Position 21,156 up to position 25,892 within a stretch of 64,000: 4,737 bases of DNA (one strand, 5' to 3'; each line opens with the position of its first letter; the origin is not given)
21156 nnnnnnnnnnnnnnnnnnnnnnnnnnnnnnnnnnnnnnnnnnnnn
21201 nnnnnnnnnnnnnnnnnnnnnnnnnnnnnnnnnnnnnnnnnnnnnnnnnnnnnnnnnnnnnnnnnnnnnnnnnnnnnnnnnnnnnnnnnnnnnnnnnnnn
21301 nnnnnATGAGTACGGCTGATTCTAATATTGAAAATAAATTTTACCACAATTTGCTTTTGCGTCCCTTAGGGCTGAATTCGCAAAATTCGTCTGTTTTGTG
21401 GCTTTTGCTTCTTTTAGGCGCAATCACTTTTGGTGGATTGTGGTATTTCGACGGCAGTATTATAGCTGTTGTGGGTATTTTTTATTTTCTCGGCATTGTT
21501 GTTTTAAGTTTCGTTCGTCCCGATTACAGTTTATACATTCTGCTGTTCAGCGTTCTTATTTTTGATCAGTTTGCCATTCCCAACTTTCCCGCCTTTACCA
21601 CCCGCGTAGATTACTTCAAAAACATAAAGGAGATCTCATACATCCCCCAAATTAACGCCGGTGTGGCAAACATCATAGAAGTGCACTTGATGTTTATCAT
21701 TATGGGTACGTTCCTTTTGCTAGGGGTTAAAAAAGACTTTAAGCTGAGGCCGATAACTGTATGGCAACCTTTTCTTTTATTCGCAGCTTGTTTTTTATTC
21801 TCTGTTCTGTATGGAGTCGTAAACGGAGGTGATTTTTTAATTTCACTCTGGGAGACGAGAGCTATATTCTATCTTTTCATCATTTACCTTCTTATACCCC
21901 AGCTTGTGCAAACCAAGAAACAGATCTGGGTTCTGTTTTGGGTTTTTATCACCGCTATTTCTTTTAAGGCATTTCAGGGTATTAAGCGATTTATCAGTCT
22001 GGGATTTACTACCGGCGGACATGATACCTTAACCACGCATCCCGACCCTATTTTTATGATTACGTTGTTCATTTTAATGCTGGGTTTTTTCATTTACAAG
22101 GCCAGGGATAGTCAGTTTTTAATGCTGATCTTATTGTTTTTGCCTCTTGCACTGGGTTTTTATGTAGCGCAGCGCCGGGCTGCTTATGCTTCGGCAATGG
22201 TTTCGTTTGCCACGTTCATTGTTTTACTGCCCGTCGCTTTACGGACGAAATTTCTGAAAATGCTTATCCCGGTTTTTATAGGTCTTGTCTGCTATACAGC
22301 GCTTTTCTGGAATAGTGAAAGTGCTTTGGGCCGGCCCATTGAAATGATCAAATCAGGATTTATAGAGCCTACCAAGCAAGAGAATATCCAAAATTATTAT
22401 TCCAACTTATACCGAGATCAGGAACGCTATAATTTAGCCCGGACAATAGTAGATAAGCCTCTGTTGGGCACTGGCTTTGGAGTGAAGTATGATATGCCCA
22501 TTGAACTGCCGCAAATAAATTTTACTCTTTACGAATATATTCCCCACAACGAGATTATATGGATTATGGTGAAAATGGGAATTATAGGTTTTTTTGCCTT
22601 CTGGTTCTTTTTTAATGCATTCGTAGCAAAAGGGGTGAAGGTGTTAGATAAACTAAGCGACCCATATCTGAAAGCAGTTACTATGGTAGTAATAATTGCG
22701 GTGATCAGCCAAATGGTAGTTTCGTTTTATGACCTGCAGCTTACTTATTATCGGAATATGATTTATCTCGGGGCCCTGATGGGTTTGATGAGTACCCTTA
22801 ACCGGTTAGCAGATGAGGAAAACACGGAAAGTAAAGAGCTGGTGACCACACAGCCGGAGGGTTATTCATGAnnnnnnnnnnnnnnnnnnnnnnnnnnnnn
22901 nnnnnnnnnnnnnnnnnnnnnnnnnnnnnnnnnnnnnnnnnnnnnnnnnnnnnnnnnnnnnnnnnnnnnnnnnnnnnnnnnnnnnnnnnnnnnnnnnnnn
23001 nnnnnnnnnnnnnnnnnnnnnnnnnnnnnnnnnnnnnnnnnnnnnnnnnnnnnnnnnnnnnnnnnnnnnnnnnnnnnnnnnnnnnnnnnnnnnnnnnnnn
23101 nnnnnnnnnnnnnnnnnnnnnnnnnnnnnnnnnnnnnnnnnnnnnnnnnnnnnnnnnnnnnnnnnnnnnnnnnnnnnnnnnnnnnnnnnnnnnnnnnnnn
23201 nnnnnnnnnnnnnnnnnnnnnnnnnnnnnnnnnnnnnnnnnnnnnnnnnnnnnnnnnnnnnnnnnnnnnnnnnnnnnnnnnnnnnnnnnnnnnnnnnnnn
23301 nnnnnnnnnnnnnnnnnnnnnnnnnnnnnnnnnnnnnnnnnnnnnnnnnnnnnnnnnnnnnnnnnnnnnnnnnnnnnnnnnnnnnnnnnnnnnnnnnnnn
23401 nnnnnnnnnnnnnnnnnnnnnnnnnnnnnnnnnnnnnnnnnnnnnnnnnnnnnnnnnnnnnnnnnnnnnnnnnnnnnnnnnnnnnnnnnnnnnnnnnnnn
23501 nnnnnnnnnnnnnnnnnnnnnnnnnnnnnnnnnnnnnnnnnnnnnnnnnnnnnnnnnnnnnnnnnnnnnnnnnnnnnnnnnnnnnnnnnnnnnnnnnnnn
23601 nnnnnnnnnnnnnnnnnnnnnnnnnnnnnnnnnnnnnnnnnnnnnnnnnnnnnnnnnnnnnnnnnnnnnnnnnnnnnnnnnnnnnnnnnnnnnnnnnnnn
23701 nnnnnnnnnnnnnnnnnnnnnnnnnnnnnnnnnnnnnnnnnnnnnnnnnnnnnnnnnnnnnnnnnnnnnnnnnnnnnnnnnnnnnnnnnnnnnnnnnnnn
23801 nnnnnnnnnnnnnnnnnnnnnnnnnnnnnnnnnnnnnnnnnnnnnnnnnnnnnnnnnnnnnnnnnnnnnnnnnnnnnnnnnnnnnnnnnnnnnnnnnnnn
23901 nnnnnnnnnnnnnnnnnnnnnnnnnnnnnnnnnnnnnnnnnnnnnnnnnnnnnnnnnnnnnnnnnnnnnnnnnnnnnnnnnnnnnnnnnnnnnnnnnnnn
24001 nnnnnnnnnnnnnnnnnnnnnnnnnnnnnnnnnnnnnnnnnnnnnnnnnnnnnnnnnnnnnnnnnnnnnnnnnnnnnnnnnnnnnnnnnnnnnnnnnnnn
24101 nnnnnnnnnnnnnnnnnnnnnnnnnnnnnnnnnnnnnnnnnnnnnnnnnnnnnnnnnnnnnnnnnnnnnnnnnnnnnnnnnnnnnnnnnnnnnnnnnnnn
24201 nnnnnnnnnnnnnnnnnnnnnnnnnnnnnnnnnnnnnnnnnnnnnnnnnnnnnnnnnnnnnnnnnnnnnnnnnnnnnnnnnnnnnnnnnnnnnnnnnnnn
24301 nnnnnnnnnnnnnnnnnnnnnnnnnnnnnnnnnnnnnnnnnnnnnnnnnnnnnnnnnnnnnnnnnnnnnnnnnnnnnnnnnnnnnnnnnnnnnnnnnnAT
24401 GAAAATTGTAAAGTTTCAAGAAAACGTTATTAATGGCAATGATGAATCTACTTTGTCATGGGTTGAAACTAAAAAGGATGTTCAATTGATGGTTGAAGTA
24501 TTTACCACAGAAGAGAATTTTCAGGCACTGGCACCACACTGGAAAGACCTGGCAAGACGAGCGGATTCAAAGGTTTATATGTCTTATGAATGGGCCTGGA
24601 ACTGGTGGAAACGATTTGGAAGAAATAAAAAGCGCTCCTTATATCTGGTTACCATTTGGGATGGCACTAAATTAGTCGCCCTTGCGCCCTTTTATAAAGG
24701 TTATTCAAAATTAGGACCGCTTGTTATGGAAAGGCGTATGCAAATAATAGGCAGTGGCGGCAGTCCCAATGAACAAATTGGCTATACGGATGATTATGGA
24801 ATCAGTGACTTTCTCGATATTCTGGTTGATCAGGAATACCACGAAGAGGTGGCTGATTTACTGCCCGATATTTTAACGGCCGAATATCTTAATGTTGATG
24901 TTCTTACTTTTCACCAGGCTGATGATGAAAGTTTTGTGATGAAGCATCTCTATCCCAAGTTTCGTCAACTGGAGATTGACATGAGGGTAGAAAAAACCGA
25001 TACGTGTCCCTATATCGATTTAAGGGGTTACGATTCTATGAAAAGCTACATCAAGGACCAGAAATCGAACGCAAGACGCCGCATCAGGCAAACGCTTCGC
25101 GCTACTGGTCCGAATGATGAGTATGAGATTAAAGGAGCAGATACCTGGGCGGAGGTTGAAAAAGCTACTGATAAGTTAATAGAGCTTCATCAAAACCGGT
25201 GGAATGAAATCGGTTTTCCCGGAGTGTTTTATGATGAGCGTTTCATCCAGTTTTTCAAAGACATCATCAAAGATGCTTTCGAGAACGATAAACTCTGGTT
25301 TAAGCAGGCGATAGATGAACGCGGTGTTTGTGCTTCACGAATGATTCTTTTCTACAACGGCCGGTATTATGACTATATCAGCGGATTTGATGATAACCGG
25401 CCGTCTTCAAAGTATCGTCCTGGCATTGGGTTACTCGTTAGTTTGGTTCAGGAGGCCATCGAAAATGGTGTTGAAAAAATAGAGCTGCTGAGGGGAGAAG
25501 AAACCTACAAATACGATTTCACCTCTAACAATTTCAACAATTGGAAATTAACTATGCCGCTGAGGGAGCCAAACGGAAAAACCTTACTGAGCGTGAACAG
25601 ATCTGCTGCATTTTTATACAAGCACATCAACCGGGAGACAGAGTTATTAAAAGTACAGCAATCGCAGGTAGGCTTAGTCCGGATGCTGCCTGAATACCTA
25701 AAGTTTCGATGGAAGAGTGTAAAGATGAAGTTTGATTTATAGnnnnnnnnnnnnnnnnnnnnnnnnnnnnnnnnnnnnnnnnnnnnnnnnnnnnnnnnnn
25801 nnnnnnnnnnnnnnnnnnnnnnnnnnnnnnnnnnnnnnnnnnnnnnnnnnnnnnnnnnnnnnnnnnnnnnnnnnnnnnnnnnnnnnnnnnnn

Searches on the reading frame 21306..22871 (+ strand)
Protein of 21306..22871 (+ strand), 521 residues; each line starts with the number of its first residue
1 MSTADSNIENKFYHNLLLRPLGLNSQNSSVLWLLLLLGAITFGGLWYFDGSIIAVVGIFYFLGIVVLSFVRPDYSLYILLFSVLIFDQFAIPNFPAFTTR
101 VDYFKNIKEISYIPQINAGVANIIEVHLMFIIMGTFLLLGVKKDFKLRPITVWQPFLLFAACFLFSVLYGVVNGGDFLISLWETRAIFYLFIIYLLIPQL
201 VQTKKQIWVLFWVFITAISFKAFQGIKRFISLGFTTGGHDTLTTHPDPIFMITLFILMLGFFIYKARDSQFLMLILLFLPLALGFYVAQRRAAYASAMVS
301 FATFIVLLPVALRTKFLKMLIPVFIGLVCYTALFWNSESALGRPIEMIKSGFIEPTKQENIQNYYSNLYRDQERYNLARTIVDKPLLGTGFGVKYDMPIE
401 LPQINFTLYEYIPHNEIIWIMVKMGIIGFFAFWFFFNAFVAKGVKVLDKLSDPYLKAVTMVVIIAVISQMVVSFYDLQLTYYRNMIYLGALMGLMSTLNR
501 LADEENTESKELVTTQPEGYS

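Call 23: search_protein_families(library=pfam, proteins=[window:21306-22871:+], max_evalue=0.001)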
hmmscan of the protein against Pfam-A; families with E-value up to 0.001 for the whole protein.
window:21306-22871:+ (521 aa): 1 family
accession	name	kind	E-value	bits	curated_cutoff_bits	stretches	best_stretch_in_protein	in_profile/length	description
PF04932.20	Wzy_C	-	1.2e-12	48.3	31.7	1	277-432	2-148/149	O-Antigen ligase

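Call 51: search_protein_families(library=ncbifam, proteins=[window:21306-22871:+], max_evalue=0.00001)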
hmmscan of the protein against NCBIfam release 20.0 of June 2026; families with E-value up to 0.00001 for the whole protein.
window:21306-22871:+ (521 aa): 1 family
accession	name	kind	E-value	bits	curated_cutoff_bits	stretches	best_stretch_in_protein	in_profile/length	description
NF041870.1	Wzy_EPS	equivalog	3.3e-28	98.6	670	1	95-489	76-469/486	exopolysaccharide repeat unit polymerase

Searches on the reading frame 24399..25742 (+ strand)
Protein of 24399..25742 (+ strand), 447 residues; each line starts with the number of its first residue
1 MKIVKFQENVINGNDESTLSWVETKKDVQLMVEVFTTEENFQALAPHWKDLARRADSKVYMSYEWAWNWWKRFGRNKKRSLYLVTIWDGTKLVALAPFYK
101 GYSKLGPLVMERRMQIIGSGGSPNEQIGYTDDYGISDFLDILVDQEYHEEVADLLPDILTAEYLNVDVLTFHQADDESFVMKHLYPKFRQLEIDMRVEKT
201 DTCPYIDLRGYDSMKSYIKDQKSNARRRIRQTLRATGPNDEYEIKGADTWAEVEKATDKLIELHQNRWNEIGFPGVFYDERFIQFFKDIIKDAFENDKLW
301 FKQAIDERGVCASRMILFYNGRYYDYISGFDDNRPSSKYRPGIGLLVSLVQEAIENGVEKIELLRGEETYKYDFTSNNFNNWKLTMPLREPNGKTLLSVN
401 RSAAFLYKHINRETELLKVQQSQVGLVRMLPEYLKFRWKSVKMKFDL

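Call 23: search_protein_families(library=pfam, proteins=[window:24399-25742:+], max_evalue=0.001)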
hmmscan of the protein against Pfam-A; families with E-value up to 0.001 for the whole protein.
window:24399-25742:+ (447 aa): 1 family
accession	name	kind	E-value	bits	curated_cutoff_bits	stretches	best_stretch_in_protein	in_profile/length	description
PF13480.13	Acetyltransf_6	-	1.4e-18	67.9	22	1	223-371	1-142/143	Acetyltransferase (GNAT) domain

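Call 51: search_protein_families(library=ncbifam, proteins=[window:24399-25742:+], max_evalue=0.00001)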
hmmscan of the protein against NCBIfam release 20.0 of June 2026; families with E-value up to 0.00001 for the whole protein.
window:24399-25742:+ (447 aa): 0 families
